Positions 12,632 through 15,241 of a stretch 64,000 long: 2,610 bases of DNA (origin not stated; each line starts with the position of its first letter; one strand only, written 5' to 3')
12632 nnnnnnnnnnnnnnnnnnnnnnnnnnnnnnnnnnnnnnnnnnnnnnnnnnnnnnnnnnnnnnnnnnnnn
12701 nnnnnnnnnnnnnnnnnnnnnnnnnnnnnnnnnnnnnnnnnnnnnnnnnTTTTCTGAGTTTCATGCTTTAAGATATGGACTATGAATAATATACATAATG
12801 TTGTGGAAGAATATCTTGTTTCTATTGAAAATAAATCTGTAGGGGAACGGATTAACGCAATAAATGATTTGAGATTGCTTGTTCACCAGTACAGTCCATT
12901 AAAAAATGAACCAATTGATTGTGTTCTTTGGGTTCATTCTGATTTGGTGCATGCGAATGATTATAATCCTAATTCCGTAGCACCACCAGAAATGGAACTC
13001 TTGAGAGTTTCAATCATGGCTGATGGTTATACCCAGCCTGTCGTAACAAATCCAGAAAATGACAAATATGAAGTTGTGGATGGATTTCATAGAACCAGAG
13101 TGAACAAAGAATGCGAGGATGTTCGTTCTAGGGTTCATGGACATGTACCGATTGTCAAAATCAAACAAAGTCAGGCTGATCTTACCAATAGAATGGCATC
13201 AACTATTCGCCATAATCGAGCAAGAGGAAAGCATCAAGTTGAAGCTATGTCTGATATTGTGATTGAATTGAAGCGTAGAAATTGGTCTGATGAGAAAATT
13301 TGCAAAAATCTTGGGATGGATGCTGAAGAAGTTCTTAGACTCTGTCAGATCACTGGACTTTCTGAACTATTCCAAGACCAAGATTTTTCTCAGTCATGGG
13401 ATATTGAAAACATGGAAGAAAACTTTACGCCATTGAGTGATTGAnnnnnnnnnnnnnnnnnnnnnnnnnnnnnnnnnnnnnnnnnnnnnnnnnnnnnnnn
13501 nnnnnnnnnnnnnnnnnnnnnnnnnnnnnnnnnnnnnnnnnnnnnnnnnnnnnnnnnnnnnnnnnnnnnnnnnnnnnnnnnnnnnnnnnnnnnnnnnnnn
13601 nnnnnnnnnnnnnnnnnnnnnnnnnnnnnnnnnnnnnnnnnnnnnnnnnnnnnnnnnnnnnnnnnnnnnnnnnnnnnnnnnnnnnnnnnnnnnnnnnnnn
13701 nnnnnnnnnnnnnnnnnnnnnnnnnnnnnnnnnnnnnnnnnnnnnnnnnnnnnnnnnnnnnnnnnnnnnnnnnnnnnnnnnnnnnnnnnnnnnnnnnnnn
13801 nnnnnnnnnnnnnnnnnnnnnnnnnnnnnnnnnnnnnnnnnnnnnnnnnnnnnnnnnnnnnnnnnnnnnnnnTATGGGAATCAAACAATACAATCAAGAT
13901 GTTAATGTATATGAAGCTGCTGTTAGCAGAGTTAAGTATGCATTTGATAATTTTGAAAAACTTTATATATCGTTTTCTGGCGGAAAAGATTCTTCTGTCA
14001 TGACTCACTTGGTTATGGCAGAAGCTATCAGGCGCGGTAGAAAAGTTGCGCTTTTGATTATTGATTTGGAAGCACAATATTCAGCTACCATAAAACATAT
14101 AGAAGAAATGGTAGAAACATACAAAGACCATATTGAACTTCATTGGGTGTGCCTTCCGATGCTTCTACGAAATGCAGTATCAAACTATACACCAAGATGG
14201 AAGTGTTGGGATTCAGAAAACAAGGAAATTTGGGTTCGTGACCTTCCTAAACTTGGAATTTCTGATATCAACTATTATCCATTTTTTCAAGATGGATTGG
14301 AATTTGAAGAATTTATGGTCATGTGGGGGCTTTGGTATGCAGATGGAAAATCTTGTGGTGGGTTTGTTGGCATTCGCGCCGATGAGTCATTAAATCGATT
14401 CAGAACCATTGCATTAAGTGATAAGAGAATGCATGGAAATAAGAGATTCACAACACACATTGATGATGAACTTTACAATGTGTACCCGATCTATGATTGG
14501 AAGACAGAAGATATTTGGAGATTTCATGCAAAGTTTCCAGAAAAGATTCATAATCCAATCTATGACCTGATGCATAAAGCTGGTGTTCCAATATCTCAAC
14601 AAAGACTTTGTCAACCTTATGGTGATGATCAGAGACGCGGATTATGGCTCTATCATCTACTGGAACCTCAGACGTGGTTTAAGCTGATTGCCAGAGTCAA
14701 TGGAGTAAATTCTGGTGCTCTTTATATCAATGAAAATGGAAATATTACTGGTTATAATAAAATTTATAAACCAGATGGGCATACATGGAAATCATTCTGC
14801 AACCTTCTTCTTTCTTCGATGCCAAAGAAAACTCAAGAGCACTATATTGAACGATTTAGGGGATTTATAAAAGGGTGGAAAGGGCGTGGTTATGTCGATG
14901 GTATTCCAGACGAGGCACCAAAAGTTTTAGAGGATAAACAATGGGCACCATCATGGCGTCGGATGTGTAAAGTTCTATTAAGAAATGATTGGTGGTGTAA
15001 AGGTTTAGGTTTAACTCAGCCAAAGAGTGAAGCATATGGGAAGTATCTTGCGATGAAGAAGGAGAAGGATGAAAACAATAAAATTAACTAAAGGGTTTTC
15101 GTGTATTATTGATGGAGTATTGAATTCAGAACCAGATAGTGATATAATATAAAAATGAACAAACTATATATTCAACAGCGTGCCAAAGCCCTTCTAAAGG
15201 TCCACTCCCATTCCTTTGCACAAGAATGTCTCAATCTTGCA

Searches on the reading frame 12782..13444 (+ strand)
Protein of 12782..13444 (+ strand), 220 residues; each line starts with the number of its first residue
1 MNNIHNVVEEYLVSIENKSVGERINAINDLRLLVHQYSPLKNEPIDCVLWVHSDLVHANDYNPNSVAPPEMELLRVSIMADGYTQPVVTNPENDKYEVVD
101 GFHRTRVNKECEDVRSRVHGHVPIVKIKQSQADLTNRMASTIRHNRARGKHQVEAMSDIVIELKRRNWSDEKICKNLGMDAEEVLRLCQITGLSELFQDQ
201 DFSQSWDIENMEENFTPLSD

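Call 45: search_protein_families(library=pfam, proteins=[window:12782-13444:+], max_evalue=0.01)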
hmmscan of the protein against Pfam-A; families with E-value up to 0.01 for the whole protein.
window:12782-13444:+ (220 aa): 1 family
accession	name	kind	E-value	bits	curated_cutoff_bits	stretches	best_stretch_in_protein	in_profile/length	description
PF02195.25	ParB_N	-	0.00051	20.5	26.3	1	52-112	7-69/95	ParB N-terminal domain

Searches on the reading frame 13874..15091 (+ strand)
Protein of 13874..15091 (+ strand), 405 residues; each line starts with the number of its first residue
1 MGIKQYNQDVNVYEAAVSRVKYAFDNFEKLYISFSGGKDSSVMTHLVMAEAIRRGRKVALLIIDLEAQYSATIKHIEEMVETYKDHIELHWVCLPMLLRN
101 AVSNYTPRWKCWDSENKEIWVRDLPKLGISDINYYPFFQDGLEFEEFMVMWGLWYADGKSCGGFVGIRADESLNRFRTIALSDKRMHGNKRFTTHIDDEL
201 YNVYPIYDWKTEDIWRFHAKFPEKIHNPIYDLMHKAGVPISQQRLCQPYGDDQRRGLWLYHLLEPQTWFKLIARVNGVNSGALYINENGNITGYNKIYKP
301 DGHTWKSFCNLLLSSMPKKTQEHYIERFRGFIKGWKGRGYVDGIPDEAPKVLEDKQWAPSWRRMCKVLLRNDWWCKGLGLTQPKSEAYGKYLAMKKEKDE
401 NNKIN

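Call 13: search_protein_families(library=pfam, proteins=[window:13874-15091:+])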
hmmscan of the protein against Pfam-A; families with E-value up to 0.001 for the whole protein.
window:13874-15091:+ (405 aa): 3 families
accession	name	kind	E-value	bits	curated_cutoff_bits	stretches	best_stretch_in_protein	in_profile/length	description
PF11922.13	DUF3440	-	4.6e-34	118.2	25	2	237-339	1-101/182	Domain of unknown function (DUF3440)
PF01507.26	PAPS_reduct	-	1.3e-12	48.6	22.5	1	30-225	2-156/175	Phosphoadenosine phosphosulfate reductase domain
PF01171.26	ATP_bind_3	-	0.00099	19.3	27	0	30-88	2-58/182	PP-loop family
